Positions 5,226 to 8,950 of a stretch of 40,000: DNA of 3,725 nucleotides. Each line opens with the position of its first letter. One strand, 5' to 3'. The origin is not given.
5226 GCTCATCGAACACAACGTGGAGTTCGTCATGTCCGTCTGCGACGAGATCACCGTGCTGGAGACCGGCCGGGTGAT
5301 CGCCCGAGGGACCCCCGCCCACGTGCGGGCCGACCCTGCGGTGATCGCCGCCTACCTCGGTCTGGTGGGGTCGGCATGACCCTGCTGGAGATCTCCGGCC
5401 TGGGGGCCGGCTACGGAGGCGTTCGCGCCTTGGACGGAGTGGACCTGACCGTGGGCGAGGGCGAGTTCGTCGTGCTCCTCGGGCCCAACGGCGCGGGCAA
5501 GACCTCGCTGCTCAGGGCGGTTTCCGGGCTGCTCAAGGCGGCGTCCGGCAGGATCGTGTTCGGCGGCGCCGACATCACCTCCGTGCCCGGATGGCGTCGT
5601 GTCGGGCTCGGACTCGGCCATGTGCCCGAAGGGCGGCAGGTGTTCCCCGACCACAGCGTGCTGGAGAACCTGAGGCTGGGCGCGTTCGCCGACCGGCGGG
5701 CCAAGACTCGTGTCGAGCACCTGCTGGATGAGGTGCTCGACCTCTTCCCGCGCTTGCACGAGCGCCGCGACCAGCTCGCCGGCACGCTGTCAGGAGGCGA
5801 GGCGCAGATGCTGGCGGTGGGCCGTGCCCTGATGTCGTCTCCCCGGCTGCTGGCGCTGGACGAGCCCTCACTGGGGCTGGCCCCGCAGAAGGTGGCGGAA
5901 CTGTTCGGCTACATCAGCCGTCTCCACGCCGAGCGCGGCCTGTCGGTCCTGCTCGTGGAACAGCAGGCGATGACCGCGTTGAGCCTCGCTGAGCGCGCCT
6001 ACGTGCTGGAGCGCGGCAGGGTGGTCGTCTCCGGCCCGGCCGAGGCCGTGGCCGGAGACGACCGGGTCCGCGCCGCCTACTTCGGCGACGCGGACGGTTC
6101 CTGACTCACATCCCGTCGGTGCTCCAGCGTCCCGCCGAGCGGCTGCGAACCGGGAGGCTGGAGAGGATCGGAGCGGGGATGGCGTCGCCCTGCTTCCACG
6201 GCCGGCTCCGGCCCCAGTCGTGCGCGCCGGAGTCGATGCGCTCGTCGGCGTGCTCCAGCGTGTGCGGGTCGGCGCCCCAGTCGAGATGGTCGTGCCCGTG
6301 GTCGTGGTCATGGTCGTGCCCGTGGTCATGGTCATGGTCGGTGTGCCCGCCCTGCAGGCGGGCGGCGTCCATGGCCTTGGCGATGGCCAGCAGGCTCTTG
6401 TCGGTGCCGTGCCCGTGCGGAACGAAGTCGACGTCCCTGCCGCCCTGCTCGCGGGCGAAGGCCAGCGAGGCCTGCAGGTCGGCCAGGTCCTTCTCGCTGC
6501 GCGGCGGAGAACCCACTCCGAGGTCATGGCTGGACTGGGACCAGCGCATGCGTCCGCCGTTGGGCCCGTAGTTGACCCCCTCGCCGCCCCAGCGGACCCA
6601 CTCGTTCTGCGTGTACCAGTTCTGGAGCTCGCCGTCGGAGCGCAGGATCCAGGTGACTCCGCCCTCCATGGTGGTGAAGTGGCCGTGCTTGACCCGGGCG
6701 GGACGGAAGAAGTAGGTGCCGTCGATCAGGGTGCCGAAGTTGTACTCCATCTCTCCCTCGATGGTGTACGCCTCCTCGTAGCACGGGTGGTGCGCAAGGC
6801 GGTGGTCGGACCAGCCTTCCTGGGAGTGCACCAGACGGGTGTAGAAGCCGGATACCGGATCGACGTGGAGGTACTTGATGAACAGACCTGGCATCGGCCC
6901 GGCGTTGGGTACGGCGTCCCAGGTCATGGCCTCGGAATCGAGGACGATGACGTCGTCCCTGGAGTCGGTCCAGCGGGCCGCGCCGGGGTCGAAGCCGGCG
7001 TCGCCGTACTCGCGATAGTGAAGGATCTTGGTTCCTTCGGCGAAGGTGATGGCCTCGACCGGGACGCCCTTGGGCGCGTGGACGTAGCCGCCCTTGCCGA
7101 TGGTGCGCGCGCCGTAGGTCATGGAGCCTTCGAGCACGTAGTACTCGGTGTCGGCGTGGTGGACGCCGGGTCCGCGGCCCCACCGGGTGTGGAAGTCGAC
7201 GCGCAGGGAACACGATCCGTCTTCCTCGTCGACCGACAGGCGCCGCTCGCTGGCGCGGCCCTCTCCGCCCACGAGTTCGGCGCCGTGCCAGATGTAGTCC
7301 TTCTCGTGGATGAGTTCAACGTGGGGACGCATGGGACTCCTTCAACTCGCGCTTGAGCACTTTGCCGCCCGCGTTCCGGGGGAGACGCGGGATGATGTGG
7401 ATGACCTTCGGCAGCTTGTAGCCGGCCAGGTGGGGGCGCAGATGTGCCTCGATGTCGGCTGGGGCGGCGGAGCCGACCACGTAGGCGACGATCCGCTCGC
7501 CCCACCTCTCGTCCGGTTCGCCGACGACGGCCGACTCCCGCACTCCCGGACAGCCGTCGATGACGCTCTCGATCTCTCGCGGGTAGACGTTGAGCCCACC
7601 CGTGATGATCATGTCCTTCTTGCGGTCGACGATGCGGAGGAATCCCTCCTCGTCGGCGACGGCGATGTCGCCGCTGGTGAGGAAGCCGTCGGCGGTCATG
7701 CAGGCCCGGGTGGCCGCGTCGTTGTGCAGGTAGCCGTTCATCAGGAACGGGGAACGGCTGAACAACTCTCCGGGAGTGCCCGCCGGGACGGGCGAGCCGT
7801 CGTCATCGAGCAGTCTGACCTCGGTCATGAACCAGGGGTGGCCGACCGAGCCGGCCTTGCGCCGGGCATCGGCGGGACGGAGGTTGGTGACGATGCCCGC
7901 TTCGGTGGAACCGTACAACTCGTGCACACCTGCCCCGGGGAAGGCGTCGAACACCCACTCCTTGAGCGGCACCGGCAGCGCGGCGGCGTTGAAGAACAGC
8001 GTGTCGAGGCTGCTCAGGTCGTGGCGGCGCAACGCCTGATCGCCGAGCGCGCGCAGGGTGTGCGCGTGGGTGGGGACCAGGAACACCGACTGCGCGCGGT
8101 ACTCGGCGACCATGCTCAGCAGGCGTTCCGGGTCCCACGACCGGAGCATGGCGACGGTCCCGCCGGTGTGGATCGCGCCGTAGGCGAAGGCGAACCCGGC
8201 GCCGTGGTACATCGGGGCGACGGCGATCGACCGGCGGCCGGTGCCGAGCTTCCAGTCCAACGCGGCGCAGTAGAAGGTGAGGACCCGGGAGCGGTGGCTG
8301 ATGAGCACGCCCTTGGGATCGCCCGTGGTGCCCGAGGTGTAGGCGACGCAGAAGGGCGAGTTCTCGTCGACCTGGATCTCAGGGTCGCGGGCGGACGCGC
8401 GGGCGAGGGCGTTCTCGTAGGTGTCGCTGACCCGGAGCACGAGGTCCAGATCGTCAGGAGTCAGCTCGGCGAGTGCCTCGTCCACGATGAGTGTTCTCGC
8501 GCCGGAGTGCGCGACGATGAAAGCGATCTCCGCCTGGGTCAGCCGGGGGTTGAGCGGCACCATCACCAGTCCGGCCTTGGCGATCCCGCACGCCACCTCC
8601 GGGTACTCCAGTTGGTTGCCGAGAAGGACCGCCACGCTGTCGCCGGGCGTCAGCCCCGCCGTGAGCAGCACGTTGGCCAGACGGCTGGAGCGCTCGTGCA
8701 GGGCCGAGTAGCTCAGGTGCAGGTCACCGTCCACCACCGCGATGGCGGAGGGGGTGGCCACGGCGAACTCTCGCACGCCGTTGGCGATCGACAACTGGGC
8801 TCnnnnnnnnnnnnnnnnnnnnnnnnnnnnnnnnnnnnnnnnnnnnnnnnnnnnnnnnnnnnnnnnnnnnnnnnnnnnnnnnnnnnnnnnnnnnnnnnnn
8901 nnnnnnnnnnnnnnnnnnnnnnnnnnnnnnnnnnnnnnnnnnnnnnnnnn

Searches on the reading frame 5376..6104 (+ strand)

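Call 14: search_protein_families(library=pfam, proteins=[window:5376-6104:+], max_evalue=0.01)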
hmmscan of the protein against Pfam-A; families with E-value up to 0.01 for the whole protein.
window:5376-6104:+ (242 aa): 11 families
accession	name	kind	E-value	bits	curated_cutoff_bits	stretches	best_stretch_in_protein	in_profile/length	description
PF00005.33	ABC_tran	-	2.6e-29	103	25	1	19-165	1-136/137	ABC transporter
PF13304.12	AAA_21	-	2.4e-09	38.1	27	2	31-59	1-39/304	AAA domain, putative AbiEii toxin, Type IV TA system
PF13191.12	AAA_16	-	0.00013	23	32.6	1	27-72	22-66/167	AAA ATPase domain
PF13514.12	AAA_27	-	0.00031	20.8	22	1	22-53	19-50/206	AAA domain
PF13401.12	AAA_22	-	0.00039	21.2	27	1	30-195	6-122/130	AAA domain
PF12399.14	BCA_ABC_TP_C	-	0.0004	20.3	25.5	1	215-240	1-26/27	Branched-chain amino acid ATP-binding cassette transporter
PF13555.12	AAA_29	-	0.00053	20.1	27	1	20-59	13-51/61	P-loop containing region of AAA domain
PF02463.25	SMC_N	-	0.00063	19.7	40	1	29-53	24-48/220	RecF/RecN/SMC N terminal domain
PF13476.12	AAA_23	-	0.0012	20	27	1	22-53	13-43/201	AAA domain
PF13604.12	AAA_30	-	0.002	18.3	27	1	29-65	18-53/191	AAA domain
PF20703.3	nSTAND1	-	0.0042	17.2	27.1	1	26-57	30-59/379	Novel STAND NTPase 1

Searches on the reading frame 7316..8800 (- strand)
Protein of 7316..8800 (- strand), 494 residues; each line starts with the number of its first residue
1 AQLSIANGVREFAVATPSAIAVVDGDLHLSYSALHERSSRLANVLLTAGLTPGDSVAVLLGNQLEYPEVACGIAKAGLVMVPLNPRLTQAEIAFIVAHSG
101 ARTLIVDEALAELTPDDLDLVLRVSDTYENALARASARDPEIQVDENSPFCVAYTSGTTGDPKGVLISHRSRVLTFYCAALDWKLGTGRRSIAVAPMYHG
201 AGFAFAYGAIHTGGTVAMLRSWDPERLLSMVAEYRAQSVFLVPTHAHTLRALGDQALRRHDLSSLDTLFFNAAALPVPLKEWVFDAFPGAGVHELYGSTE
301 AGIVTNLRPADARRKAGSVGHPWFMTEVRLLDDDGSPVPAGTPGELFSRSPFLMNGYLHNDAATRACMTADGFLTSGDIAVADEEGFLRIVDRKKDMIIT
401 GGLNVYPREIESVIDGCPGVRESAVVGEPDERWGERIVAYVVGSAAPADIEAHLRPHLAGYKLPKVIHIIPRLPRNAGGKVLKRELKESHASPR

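Call 13: search_protein_families(library=pfam, proteins=[window:7316-8800:-], max_evalue=0.01)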
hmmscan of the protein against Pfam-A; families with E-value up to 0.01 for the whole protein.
window:7316-8800:- (494 aa): 2 families
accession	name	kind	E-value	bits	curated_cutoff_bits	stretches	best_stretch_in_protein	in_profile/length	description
PF00501.34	AMP-binding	-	1.6e-86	291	29.9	1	10-358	2-384/384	AMP-binding enzyme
PF13193.12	AMP-binding_C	-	2.7e-18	67.1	24.5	1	409-480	1-76/76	AMP-binding enzyme C-terminal domain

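Call 67: search_protein_families(library=ncbifam, proteins=[window:7316-8800:-], max_evalue=0.00001)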
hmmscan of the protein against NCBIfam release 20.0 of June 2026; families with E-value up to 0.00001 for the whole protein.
window:7316-8800:- (494 aa): 106 families (the best 25 are shown)
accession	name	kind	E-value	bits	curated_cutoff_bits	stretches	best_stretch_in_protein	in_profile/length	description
NF004837.0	PRK06187.1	subfamily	5.1e-125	417.7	476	1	2-491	7-523/531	long-chain-fatty-acid--CoA ligase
NF006182.0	PRK08316.1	subfamily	2.7e-115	385.8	663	1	4-491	12-518/523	fatty acyl-CoA synthetase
NF009071.0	PRK12406.1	subfamily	2.3e-98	329.8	701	2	140-490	146-502/510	acyl-CoA synthetase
NF005307.0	PRK06839.1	equivalog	1.1e-90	304.7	748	1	5-489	4-492/496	o-succinylbenzoate--CoA ligase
NF005801.1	PRK07656.1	equivalog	2.4e-89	300.3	657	1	7-487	5-500/500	FadD3 family acyl-CoA ligase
NF052269.1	Staph_lig_FadD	equivalog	3.1e-88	296.3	650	1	18-488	15-491/499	long-chain-fatty-acid--CoA ligase FadD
NF005857.1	PRK07786.1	exception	1.1e-81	274.9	733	1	9-489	15-511/513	fatty-acid--CoA ligase FadD5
NF006572.0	PRK09088.1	equivalog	1.7e-81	274.4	696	1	13-492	11-489/491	acyl-CoA synthetase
NF005797.0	PRK07638.1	equivalog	1.7e-81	274.2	518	1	5-488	3-477/487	acyl-CoA synthetase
NF002966.0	PRK03640.1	equivalog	2.6e-80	270.4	556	1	10-490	9-480/483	o-succinylbenzoate--CoA ligase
NF005702.0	PRK07514.1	subfamily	1.5e-79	267.7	558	1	23-491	24-501/506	malonyl-CoA synthase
NF004797.0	PRK06145.1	equivalog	6.1e-76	255.8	850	1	5-489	4-494/499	acyl-CoA synthetase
NF009233.0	PRK12583.1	subfamily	1.1e-75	255.2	832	2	133-489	187-549/558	fatty acid CoA ligase family protein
NF005858.0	PRK07787.1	subfamily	3e-75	253.5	575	1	18-488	16-470/471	acyl-CoA synthetase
NF006020.0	PRK08162.1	subfamily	9.8e-75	251.9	677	1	14-489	30-537/545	acyl-CoA synthetase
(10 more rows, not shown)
